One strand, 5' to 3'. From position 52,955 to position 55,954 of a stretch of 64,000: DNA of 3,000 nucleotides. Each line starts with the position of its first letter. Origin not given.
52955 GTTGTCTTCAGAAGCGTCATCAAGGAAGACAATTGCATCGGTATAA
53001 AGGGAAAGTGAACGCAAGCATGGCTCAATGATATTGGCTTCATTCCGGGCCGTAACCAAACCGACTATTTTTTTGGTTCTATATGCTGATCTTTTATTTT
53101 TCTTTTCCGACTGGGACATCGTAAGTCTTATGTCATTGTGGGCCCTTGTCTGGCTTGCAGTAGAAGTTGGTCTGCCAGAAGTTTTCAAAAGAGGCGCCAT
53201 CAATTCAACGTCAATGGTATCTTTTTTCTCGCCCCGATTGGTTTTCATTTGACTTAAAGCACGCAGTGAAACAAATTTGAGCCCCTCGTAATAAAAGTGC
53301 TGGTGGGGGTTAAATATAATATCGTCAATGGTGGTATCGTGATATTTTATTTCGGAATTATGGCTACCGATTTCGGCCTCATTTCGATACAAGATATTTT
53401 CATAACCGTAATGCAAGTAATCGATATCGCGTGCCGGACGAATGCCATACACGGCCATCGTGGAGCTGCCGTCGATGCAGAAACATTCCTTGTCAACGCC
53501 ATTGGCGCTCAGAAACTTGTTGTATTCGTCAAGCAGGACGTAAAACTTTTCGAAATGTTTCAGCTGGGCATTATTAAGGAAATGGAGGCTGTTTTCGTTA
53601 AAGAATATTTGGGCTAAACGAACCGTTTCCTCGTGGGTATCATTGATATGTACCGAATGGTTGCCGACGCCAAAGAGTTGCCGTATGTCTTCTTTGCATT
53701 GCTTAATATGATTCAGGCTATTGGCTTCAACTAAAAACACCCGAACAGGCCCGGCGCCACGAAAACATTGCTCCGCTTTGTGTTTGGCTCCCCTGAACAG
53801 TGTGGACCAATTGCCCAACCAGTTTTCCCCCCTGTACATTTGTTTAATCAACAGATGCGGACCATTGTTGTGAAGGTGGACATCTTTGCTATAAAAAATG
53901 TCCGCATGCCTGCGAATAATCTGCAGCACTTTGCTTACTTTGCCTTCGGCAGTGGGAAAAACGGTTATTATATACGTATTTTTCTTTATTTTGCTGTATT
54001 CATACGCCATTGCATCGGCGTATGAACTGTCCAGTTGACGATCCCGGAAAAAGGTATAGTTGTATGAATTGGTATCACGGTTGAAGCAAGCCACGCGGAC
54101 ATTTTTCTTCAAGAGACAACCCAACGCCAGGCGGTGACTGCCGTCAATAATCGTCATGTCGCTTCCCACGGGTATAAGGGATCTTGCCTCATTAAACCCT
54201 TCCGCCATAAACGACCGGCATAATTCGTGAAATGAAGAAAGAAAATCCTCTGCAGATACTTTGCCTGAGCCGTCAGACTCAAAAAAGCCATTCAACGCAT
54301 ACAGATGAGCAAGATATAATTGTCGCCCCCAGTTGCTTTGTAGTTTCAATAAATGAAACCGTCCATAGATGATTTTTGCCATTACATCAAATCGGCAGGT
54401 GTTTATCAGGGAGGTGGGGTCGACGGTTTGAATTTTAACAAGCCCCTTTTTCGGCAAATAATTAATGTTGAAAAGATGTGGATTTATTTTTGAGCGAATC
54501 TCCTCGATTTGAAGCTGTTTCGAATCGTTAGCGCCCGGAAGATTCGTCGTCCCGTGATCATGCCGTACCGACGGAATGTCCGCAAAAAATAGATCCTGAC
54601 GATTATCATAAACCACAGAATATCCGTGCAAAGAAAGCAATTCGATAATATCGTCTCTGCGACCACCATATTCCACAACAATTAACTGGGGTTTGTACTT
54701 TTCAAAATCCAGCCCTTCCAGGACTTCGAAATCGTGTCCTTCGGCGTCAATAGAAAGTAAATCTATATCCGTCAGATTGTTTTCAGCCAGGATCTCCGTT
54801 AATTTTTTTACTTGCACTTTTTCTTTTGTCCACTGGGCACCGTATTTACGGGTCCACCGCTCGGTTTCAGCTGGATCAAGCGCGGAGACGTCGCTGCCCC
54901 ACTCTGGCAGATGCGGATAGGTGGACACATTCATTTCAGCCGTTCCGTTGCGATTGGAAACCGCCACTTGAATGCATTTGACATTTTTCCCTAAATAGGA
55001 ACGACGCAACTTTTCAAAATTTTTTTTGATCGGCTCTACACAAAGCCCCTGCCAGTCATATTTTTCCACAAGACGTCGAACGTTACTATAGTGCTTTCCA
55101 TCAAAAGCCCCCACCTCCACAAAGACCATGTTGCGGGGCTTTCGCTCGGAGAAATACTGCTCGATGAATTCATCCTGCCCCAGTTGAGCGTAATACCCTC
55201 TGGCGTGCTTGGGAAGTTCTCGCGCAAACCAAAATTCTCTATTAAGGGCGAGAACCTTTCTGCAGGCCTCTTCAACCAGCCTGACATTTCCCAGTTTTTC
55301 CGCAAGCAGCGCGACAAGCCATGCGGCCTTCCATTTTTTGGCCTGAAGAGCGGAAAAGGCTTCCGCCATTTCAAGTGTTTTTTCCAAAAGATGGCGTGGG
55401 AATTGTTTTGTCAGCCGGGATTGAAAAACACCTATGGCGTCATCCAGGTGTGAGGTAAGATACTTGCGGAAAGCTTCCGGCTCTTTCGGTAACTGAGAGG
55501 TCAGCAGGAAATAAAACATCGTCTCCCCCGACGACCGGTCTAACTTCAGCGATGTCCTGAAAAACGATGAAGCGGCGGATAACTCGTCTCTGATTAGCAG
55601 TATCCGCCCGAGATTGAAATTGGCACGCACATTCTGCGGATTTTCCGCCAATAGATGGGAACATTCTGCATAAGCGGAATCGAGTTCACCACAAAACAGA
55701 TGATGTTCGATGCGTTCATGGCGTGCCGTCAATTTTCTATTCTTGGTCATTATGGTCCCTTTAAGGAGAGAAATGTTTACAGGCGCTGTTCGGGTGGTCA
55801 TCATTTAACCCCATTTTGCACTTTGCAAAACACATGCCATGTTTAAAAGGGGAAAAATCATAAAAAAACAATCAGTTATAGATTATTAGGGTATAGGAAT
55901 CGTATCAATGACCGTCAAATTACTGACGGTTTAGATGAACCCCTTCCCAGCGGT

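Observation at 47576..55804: One 2,742-codon ORF beside flagellin fuses a methyltransferase, a ParB/NTase-like region, four GT2 glycosyltransferase modules and five TPR blocks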

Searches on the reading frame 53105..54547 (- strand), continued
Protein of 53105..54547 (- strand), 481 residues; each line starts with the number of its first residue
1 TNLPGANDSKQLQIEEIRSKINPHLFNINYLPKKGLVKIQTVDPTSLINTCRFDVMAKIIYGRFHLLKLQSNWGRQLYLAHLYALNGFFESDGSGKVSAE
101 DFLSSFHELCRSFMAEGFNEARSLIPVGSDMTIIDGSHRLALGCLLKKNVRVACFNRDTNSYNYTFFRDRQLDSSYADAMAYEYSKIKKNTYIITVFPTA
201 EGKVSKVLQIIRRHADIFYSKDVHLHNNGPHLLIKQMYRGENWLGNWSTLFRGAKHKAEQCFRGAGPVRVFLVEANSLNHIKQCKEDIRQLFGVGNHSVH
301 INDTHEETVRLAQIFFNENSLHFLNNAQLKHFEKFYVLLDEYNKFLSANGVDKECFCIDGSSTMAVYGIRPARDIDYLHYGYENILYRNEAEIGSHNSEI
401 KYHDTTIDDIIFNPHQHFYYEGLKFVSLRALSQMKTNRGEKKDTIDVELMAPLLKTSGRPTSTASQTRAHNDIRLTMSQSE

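Call 84: search_solved_structures(query=L041:12445-13737:+, max_evalue=0.001)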
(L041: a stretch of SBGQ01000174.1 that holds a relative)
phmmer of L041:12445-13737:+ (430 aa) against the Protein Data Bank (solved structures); distinct sequences matched with E-value up to 0.001: 63 (the best 60 are shown).
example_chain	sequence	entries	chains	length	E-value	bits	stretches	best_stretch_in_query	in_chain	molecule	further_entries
9qhb_A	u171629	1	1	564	2.2e-39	138.9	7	263-366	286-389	Engineered tetratricopeptide repeat protein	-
8bu0_A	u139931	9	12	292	2.5e-22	82.7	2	263-364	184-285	Consensus tetratricopeptide repeat protein | Crystal structure of an 8-repeat consensus TPR superhelix with Zinc. | Monomer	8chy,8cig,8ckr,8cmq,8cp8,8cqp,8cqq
9qhc_A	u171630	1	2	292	9.6e-21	77.5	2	263-363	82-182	Engineered tetratricopeptide repeat protein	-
2z87_A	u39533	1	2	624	3.9e-19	72.2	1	6-238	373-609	Chondroitin synthase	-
2z86_A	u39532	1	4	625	3.9e-19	72.2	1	6-238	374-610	Chondroitin synthase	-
7obi_A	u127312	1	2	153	1.4e-15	60.5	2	300-377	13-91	CTPR-rv4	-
1w3b_A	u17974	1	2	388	8.3e-14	54.7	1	283-393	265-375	UDP-N-ACETYLGLUCOSAMINE--PEPTIDE N-ACETYLGLUCOSAMINYLTRANSFERASE 110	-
7ntf_A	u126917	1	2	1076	1.3e-13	54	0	283-385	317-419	Isoform 1 of UDP-N-acetylglucosamine--peptide N-acetylglucosaminyltransferase 110 kDa subu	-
6eou_A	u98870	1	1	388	1.4e-13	53.9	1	283-393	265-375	UDP-N-acetylglucosamine--peptide N-acetylglucosaminyltransferase 110 kDa subunit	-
7yeh_B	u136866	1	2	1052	1.5e-13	53.8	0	283-385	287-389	UDP-N-acetylglucosamine--peptide N-acetylglucosaminyltransferase 110 kDa subunit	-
7yea_A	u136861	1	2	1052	1.6e-13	53.7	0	282-385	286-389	UDP-N-acetylglucosamine--peptide N-acetylglucosaminyltransferase 110 kDa subunit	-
7y4i_A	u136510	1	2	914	1.3e-11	47.5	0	276-361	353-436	Probable UDP-N-acetylglucosamine--peptide N-acetylglucosaminyltransferase SPINDLY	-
8dtf_A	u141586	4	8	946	1.5e-11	47.2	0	281-361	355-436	Probable UDP-N-acetylglucosamine--peptide N-acetylglucosaminyltransferase SPINDLY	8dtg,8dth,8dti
3bcv_A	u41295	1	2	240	2.1e-11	46.7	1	7-110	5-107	Putative glycosyltransferase protein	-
1h7l_A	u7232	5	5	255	9.7e-11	44.6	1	7-211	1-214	SPORE COAT POLYSACCHARIDE BIOSYNTHESIS PROTEIN SPSA | PROTEIN (SPORE COAT POLYSACCHARIDE BIOSYNTHESIS PROTEIN SPSA)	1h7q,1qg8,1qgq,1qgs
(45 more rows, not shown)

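Call 86: search_protein_families(library=ncbifam, proteins=[window:53105-54547:-, L025:9929-11266:+], max_evalue=1)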
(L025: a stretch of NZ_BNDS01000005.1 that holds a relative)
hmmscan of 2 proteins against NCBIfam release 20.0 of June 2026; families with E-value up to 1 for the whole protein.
window:53105-54547:- (481 aa): 0 families

L025:9929-11266:+ (445 aa): 2 families
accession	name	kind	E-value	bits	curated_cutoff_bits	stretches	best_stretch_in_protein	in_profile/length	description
NF005249.0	PRK06760.1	subfamily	0.023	14.3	287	1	185-226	35-76/223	hypothetical protein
NF003714.0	PRK05326.1-1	equivalog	0.17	10.2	471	1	135-182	400-447/577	potassium/proton antiporter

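Call 87: search_protein_representatives(alignment_id=A2)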
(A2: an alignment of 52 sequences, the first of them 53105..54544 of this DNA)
Query: 52 sequences, 466 profile positions. Proteins with E-value up to 0.001 (for the whole library): 4087; up to 1e-10: 2885; up to 1e-30: 1712. The best 150 are listed.
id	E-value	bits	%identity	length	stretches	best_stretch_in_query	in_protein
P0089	5.0e-184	629.0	-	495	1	3-465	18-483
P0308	2.4e-181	620.2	-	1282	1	4-448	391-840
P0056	3.3e-181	619.7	-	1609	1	3-441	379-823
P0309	2.4e-180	616.9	-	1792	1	6-436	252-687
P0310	2.5e-179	613.5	-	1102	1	6-440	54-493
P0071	1.3e-176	604.5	-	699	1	4-451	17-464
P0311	1.7e-176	604.2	-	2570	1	5-440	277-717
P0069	9.1e-176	601.8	-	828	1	5-439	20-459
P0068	1.1e-175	601.5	-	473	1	3-437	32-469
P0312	2.4e-175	600.4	-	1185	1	4-442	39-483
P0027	2.7e-175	600.2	-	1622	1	3-439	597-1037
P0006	9.4e-175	598.4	-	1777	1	3-442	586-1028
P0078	2.0e-174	597.4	-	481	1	4-448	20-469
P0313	4.5e-174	596.2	-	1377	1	5-441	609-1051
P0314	8.9e-174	595.2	-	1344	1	6-441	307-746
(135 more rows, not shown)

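Call 92: search_protein_families(library=pfam, proteins=[L013:923-1738:+, L019:6316-7287:+, L020:1-732:+, L037:13863-14738:+, L041:13918-14763:+, L016:7831-9324:-, L021:19551-20690:-, L024:20218-21300:-], max_evalue=0.001)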
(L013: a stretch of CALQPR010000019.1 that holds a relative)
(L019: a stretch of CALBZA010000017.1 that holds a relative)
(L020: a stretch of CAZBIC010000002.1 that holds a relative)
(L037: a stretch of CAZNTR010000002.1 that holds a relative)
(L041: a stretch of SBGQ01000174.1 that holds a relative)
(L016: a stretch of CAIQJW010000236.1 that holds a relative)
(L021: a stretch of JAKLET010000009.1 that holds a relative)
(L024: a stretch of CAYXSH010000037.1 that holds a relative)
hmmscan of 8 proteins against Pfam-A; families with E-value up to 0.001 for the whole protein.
L013:923-1738:+ (272 aa): 2 families
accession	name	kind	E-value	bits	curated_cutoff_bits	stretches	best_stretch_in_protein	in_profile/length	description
PF00700.27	Flagellin_C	-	6.7e-27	94.1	23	1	186-271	1-86/86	Bacterial flagellin C-terminal helical region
PF00669.25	Flagellin_N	-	9.8e-27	94.1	26.6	1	8-142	1-136/139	Bacterial flagellin N-terminal helical region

L019:6316-7287:+ (324 aa): 2 families
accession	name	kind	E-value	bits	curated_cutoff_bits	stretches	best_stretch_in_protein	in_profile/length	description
PF00700.27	Flagellin_C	-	2.8e-28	98.5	23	1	237-322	1-86/86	Bacterial flagellin C-terminal helical region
PF00669.25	Flagellin_N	-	1.6e-27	96.7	26.6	1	59-194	1-137/139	Bacterial flagellin N-terminal helical region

L020:1-732:+ (244 aa): 2 families
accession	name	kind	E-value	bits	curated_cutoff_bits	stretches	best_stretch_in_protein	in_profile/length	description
PF00700.27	Flagellin_C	-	5.7e-27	94.3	23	1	158-243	1-86/86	Bacterial flagellin C-terminal helical region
PF00669.25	Flagellin_N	-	5.3e-22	78.8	26.6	1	1-115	22-137/139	Bacterial flagellin N-terminal helical region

L037:13863-14738:+ (292 aa): 2 families
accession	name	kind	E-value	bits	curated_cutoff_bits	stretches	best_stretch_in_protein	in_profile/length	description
PF00669.25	Flagellin_N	-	7.8e-34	117.1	26.6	1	20-156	1-137/139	Bacterial flagellin N-terminal helical region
PF00700.27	Flagellin_C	-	2.5e-16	60.2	23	1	206-291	1-86/86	Bacterial flagellin C-terminal helical region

L041:13918-14763:+ (281 aa): 2 families
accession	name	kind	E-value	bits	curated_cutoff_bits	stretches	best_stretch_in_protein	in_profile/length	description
PF00669.25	Flagellin_N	-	2.8e-34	118.6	26.6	1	9-145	1-137/139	Bacterial flagellin N-terminal helical region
PF00700.27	Flagellin_C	-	2.3e-15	57.1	23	1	195-278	2-85/86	Bacterial flagellin C-terminal helical region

L016:7831-9324:- (498 aa): 1 family
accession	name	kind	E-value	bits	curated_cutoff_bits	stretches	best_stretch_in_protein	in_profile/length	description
PF00669.25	Flagellin_N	-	1.4e-08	35.3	26.6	1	22-103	12-93/139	Bacterial flagellin N-terminal helical region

L021:19551-20690:- (379 aa): 2 families
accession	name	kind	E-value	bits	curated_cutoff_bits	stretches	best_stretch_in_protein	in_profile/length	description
PF00669.25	Flagellin_N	-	1.7e-10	41.5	26.6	1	14-99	11-96/139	Bacterial flagellin N-terminal helical region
PF00700.27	Flagellin_C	-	3e-05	24.7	23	1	293-378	1-86/86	Bacterial flagellin C-terminal helical region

L024:20218-21300:- (361 aa): 2 families
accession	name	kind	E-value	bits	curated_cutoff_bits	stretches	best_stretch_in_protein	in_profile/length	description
PF00669.25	Flagellin_N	-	1.2e-08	35.5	26.6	1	5-81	20-96/139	Bacterial flagellin N-terminal helical region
PF00700.27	Flagellin_C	-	0.00019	22.2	23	1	275-360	1-86/86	Bacterial flagellin C-terminal helical region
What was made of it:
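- All these neighbours pass the Pfam flagellin models (call 92).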

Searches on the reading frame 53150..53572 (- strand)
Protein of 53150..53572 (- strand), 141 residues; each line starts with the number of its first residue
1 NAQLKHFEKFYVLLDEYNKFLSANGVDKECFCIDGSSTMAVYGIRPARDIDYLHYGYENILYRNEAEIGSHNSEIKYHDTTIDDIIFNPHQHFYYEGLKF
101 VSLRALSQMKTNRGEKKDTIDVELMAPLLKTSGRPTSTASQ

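Call 62: predict_structure(alignment_id=A3)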
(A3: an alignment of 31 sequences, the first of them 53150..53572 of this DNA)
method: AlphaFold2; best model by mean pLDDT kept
length: 141 residues; sequences in the alignment: 31
mean_pLDDT: 93.5   pTM: 0.86
mean pLDDT of the five models: 93.5, 93.1, 92.9, 92.8, 92.2
residues with pLDDT >= 90: 125; 70-90: 5; 50-70: 11; < 50: 0
segments of 3 or more residues with pLDDT < 50: none
pLDDT, mean of each block of 10 residues (from residue 1): 85 98 98 98 97 97 95 97 98 98 98 98 95 62 56
secondary structure, 60 per line:
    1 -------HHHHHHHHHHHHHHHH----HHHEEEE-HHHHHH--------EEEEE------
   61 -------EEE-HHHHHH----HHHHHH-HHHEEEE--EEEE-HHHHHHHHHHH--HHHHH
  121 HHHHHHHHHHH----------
elements in order: H8-23 E31-34 H36-41 E50-54 E68-70 H72-77 H82-87 E92-95 E98-101 H103-113 H116-131
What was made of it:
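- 53186..53551 (-): Unnamed module, subdomain 3 (aa ~752-873): Pol-beta nucleotidyltransferase-like, with G779-S780 ... D793-x-D795. Separate AF2 model, pLDDT 93.5 (call 62).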

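Call 65: fold_search(model_id=the predicted structure, library=pdb)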
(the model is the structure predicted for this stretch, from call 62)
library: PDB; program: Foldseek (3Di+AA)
matches with E <= 10: 49; with E <= 0.001: 0
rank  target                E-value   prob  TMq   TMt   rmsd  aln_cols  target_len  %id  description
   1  4wse_A                1.1e-01  0.35  0.41  0.14  12.1       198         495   11  Crystal structure of the Mimivirus polyadenylate synthase (released 2015-04-01)
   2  4wse_B                1.5e-01  0.30  0.40  0.14  12.9       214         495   10  Crystal structure of the Mimivirus polyadenylate synthase (released 2015-04-01)
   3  4o8s                  2.3e-01  0.69  0.50  0.33   5.5       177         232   10  Crystal structure of JHP933 from Helicobacter pylori (released 2014-09-10)
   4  4p37_A                4.4e-01  0.10  0.29  0.11  12.8       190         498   10  Crystal structure of the Megavirus polyadenylate synthase (released 2015-04-01)
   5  2fcl                  4.7e-01  0.44  0.51  0.46   9.0       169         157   15  Crystal structure of a putative nucleotidyltransferase (tm1012) from Thermotoga maritima at 1.35 A resolution (released 2006-03-14)
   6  4ok0_A                7.9e-01  0.30  0.49  0.34   5.4       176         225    9  Crystal structure of putative nucleotidyltransferase from H. pylori (released 2014-04-09)
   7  6y8q_A                1.6e+00  0.14  0.39  0.31   7.3       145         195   13  AbiEi antitoxin from Streptococcus agalactiae (released 2020-12-16)
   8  4p37_B                1.7e+00  0.06  0.32  0.12  12.6       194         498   10  Crystal structure of the Megavirus polyadenylate synthase (released 2015-04-01)
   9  5w0n_B                1.7e+00  0.06  0.27  0.13  13.6       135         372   10  Structure of human TUT7 catalytic module (CM) in complex with UMPNPP and U2 RNA (released 2017-06-28)
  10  2q0c_B                2.5e+00  0.04  0.28  0.15  12.9       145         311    9  Terminal uridylyl transferase 4 from Trypanosoma brucei with bound CTP (released 2007-08-28)
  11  4ok0_B                2.9e+00  0.14  0.47  0.32   6.1       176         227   11  Crystal structure of putative nucleotidyltransferase from H. pylori (released 2014-04-09)
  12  5w0o_B                2.9e+00  0.04  0.26  0.14  12.7       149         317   11  Structure of human TUT7 catalytic module (CM) in complex with dsRNA (released 2017-06-28)
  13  5cfs                  3.3e+00  0.12  0.47  0.40   5.9       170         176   11  Crystal Structure of ANT(2")-Ia in complex with AMPCPP and tobramycin (released 2016-03-16)
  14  9o17_AV               3.5e+00  0.05  0.13  0.13   9.0        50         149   20  Cryo-EM structure of Methanosarcina acetivorans 70S ribosome (released 2025-09-24)
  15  5w0n_A                3.7e+00  0.04  0.29  0.13  13.6       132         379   10  Structure of human TUT7 catalytic module (CM) in complex with UMPNPP and U2 RNA (released 2017-06-28)
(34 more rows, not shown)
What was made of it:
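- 53186..53551 (-): Its PDB hits are mostly nucleotidyltransferases (JHP933, TM1012, ANT(2'')-Ia, poly(A) and CCA enzymes), TM 0.4-0.5, but all with E of 0.1 or more (call 65).
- On Pol-beta superfamily nucleotidyltransferase: Most of the 49 PDB hits are NTases (TM 0.4-0.5), but E is 0.1 or more and probability at most 0.69 (call 65).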

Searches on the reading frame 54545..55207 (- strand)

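Call 7: search_protein_families(library=pfam, proteins=[window:54545-55207:-], max_evalue=1)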
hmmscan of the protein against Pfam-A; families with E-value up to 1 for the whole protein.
window:54545-55207:- (221 aa): 3 families
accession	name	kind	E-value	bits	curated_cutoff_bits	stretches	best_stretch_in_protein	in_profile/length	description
PF05050.19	Methyltransf_21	-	9.2e-21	75.1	22.7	1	31-197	1-172/173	Methyltransferase FkbM domain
PF06073.17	DUF934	-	0.079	13.2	25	1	12-54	7-50/107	Bacterial protein of unknown function (DUF934)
PF18638.7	CyRPA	-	0.11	12.2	38.1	1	108-172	87-149/315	Cysteine-Rich Protective Antigen 6 bladed domain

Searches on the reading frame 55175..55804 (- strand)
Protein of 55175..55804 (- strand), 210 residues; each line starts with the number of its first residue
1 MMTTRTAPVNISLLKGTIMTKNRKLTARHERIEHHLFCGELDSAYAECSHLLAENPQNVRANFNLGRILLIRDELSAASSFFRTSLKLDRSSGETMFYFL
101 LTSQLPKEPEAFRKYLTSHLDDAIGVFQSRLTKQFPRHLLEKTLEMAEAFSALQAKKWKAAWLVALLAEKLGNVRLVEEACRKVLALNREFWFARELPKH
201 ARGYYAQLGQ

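Call 7: search_protein_families(library=pfam, proteins=[window:55175-55804:-], max_evalue=1)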
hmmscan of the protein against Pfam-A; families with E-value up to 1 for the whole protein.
window:55175-55804:- (210 aa): 9 families
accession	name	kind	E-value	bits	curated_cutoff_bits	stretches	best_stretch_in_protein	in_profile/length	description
PF07719.23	TPR_2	-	3.1e-05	24.2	27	1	60-90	2-32/34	Tetratricopeptide repeat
PF14559.12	TPR_19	-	0.00019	22.1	25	1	39-89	5-55/68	Tetratricopeptide repeat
PF00515.34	TPR_1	-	0.00041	20.5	27.8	0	165-191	8-34/34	Tetratricopeptide repeat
PF13181.12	TPR_8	-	0.00047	20.5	25.7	1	60-91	2-33/34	Tetratricopeptide repeat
PF13428.12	TPR_14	-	0.0007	20.5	23.5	1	27-68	3-44/44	Tetratricopeptide repeat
PF13431.12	TPR_17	-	0.00073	20.1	24.4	1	49-76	3-30/34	Tetratricopeptide repeat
PF13432.12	TPR_16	-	0.0015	19.4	32.7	1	51-89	23-61/65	Tetratricopeptide repeat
PF25569.1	TPR_ZFYVE26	-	0.017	15.9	27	0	24-49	66-91/123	ZFYVE26-like, TPR repeats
PF13424.12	TPR_12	-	0.3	11.7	30.1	1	50-90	35-76/77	Tetratricopeptide repeat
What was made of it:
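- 55232..55726 (-): N-terminal helical, weakly TPR-like region (aa 27-191). Only sub-threshold TPR hits (24 bits against a cut-off of 27, call 7).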

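Call 86: search_protein_families(library=ncbifam, proteins=[window:55175-55804:-], max_evalue=1)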
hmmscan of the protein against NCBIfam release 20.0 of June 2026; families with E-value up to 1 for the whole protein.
window:55175-55804:- (210 aa): 5 families
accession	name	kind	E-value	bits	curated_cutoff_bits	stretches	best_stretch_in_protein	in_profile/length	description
TIGR02917.1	PEP_TPR_lipo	equivalog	0.00037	18.5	312.2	1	29-99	435-505/899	XrtA/PEP-CTERM system TPR-repeat protein PrsT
TIGR03939.1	PGA_TPR_OMP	equivalog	0.0025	16.1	366.65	1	6-91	375-461/800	poly-beta-1,6 N-acetyl-D-glucosamine export porin PgaA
TIGR02521.1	type_IV_pilW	equivalog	0.0096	15.5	154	1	38-95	44-101/234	type IV pilus biogenesis/stability protein PilW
NF011886.0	PRK15359.1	equivalog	0.017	14.9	146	1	38-113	37-112/144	type III secretion system chaperone protein SscB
NF053607.1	CHU_0125_OmpA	equivalog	0.12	10.9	620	1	28-117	22-111/639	CHU_0125 family OmpA-like outer membrane integrity protein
